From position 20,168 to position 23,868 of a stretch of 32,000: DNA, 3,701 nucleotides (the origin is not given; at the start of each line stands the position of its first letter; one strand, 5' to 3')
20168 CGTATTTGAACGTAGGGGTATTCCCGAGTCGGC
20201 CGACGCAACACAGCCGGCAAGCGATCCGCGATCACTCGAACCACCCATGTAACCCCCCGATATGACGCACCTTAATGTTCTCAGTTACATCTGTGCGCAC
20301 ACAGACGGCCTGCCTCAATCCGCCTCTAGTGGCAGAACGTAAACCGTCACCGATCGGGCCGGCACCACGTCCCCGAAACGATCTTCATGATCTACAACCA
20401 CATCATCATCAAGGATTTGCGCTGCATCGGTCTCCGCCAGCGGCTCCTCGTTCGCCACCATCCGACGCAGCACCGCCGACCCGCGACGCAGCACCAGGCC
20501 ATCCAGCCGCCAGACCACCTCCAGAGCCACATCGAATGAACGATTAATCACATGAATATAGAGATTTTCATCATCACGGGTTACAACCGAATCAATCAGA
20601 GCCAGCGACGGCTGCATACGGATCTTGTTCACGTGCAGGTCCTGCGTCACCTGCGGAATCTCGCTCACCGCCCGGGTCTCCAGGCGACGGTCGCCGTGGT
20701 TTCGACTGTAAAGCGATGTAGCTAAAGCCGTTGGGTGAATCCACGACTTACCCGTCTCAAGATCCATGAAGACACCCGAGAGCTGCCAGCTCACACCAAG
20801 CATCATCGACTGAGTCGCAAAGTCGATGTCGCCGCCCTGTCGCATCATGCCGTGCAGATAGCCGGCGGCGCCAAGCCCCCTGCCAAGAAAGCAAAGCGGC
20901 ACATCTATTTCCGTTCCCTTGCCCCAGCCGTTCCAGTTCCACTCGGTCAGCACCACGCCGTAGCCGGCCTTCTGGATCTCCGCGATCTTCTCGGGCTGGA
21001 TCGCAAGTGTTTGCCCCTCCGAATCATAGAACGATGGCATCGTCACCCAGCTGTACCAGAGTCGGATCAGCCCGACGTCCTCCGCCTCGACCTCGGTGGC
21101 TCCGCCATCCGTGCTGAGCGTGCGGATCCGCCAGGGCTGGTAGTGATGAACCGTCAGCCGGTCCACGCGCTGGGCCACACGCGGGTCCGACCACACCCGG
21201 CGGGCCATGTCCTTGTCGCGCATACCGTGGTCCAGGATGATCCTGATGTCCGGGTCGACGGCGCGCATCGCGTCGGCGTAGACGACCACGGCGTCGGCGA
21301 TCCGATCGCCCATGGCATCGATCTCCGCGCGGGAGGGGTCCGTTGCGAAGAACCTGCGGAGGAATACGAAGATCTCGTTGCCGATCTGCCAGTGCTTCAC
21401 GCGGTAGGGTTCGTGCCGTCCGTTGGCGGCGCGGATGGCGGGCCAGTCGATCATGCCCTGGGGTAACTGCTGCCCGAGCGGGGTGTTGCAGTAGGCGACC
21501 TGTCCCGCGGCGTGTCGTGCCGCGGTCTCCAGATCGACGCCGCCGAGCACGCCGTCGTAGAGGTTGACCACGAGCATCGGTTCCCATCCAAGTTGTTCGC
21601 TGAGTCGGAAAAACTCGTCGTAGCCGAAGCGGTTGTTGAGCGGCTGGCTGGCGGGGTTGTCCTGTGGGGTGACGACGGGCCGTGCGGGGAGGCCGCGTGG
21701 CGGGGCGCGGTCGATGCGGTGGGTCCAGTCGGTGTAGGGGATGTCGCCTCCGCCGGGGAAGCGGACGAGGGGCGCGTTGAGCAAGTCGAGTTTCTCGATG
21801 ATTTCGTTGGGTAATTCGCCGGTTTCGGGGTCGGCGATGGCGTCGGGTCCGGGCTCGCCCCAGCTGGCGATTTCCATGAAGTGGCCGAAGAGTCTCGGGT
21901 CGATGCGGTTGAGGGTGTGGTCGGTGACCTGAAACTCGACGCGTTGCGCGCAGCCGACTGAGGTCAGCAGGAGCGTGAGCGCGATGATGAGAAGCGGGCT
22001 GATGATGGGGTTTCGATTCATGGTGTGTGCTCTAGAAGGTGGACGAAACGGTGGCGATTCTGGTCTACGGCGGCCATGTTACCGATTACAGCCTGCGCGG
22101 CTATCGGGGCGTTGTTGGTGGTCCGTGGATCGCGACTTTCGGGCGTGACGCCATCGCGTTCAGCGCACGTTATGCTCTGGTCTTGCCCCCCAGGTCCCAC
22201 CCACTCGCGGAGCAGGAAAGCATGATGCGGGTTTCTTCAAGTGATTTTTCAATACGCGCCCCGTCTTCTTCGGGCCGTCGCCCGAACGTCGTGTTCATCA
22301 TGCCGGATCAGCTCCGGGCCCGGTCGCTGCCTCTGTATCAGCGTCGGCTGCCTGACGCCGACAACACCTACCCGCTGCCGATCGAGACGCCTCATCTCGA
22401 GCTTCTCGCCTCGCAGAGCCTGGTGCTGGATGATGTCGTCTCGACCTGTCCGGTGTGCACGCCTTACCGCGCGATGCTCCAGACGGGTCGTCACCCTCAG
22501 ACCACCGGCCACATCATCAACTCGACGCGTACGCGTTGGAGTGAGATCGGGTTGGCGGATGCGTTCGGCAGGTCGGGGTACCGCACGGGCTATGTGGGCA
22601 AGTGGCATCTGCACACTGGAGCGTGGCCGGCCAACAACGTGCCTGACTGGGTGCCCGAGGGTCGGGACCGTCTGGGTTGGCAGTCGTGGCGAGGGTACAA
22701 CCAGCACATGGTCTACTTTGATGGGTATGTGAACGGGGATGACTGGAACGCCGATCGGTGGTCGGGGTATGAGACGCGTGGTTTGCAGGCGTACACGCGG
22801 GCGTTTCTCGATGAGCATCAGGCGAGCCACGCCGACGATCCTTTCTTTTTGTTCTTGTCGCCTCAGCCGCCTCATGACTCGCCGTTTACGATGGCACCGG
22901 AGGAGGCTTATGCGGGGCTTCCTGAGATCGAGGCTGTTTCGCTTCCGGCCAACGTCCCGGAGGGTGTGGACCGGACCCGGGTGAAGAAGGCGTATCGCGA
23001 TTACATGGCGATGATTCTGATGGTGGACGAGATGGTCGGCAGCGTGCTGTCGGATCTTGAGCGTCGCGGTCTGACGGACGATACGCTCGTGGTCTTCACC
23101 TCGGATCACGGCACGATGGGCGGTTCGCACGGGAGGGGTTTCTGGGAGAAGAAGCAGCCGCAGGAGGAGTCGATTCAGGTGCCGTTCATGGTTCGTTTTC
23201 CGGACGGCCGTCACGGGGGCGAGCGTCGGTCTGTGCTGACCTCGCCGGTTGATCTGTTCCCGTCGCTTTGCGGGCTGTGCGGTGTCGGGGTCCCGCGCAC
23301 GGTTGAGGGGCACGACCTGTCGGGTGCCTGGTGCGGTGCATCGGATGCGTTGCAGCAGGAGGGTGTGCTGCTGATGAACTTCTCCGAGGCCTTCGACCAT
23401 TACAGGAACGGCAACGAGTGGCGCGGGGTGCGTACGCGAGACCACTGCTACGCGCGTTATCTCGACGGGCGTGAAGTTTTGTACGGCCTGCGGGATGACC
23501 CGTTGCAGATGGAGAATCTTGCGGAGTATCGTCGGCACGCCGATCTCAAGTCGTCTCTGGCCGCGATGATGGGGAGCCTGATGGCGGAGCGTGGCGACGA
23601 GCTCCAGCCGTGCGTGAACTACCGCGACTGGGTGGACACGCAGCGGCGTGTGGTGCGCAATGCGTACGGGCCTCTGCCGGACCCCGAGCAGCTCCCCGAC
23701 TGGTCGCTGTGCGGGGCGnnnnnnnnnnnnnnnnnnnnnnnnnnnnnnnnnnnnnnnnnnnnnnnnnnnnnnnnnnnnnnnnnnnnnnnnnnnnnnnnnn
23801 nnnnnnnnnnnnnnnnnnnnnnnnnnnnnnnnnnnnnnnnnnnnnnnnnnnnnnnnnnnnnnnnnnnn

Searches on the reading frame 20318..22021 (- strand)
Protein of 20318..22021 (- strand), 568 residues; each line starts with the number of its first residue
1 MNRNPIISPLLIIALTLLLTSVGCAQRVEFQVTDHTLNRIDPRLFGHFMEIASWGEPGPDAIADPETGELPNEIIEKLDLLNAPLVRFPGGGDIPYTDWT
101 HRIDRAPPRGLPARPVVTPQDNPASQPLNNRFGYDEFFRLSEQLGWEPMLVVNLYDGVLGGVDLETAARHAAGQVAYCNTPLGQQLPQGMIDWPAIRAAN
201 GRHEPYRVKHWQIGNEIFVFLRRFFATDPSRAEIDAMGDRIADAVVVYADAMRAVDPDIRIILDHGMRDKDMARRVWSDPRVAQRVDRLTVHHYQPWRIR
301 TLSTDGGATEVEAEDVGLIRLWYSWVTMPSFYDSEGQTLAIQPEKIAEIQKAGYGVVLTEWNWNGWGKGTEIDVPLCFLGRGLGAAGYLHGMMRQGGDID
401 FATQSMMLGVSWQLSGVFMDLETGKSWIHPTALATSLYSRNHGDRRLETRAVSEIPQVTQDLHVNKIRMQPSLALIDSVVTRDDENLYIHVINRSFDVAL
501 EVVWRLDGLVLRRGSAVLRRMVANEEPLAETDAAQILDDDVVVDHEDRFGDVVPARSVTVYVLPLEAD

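Call 7: search_protein_families(library=pfam, proteins=[window:20318-22021:-], max_evalue=0.01)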
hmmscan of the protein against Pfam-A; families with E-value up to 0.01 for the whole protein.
window:20318-22021:- (568 aa): 0 families

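Call 43: search_solved_structures(query=window:20318-22021:-, max_evalue=1)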
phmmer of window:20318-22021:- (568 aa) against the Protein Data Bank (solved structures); distinct sequences matched with E-value up to 1: 20.
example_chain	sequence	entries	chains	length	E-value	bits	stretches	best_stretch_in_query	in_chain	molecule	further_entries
3s2c_A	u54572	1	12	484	3.7e-14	55.3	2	42-219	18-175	Alpha-N-arabinofuranosidase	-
4atw_A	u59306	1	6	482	4e-14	55.1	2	40-219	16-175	ALPHA-L-ARABINOFURANOSIDASE DOMAIN PROTEIN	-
3ug3_A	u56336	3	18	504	4.4e-14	55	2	41-219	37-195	Alpha-L-arabinofuranosidase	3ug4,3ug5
2vrk_A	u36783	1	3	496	2.2e-09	39.5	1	34-217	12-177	ALPHA-L-ARABINOFURANOSIDASE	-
2vrq_A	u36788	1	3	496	5.6e-09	38.2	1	34-216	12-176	ALPHA-L-ARABINOFURANOSIDASE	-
6zta_A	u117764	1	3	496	8.8e-09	37.5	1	34-218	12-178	Alpha-L-arabinofuranosidase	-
1pz3_A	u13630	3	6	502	9.8e-09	37.4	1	34-217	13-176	Alpha-L-arabinofuranosidase | Intracellular exo-alpha-(1->5)-L-arabinofuranosidase | GH51 a-l-arabinofuranosidase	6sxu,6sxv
6zt6_A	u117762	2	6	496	1.2e-08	37.1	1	34-217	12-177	Alpha-L-arabinofuranosidase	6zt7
6zt8_A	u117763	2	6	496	1.2e-08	37.1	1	34-217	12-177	Alpha-L-arabinofuranosidase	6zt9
1pz2_A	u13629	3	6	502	4.9e-08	35.1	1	34-217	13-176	Alpha-L-arabinofuranosidase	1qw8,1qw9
2c7f_A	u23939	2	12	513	4.2e-07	32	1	34-275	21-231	ALPHA-L-ARABINOFURANOSIDASE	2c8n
5o7z_A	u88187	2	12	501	5.2e-07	31.7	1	34-275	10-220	Intracellular exo-alpha-(1->5)-L-arabinofuranosidase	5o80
2y2w_A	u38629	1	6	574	6.3e-07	31.4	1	39-217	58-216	ARABINOFURANOSIDASE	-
5o81_A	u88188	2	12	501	2.9e-06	29.2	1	34-275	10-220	Intracellular exo-alpha-(1->5)-L-arabinofuranosidase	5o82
8i0a_A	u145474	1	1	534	8.4e-06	27.7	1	74-219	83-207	alpha-L-arabinofuranosidase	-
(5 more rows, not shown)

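Call 94: search_protein_families(library=ncbifam, proteins=[window:20318-22021:-], max_evalue=0.00001)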
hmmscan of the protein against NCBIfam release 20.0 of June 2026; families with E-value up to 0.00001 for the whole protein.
window:20318-22021:- (568 aa): 1 family
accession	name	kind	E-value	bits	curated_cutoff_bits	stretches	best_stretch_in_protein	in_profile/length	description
NF051901.1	ArabsyFurArfAAgro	equivalog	2.3e-16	59.8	625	1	33-263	9-209/502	arabinosylfuranosidase ArfA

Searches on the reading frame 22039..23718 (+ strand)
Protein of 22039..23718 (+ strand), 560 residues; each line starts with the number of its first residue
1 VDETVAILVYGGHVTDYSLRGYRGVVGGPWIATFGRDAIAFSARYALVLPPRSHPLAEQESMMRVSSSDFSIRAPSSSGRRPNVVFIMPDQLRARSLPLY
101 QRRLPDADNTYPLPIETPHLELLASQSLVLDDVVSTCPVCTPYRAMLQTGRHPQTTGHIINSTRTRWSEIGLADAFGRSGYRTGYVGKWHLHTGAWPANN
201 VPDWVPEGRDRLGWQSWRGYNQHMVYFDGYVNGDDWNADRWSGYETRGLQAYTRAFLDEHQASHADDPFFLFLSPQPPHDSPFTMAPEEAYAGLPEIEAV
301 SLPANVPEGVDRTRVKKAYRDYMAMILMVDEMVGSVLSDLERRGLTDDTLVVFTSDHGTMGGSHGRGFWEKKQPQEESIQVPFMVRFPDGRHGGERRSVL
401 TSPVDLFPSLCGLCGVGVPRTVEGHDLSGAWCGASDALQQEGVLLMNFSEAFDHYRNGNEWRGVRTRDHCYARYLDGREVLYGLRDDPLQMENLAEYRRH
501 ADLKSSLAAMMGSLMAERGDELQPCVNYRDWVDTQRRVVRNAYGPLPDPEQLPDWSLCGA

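Call 7: search_protein_families(library=pfam, proteins=[window:22039-23718:+], max_evalue=0.01)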
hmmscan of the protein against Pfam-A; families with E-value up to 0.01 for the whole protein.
window:22039-23718:+ (560 aa): 5 families
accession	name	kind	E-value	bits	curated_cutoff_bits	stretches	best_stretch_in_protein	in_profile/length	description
PF00884.28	Sulfatase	-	1.3e-43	149.8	25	1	82-416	1-301/301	Sulfatase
PF16347.10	SGSH_C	-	3.9e-12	47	29.3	1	367-513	4-150/154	N-sulphoglucosamine sulphohydrolase, C-terminal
PF01663.27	Phosphodiest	-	3.5e-06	27.3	23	1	107-362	11-224/342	Type I phosphodiesterase / nucleotide pyrophosphatase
PF02995.22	DUF229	-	6.8e-06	25.5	25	1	320-379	304-360/496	Protein of unknown function (DUF229)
PF07394.17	DUF1501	-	0.0016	18.1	27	1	328-358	270-300/390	Protein of unknown function (DUF1501)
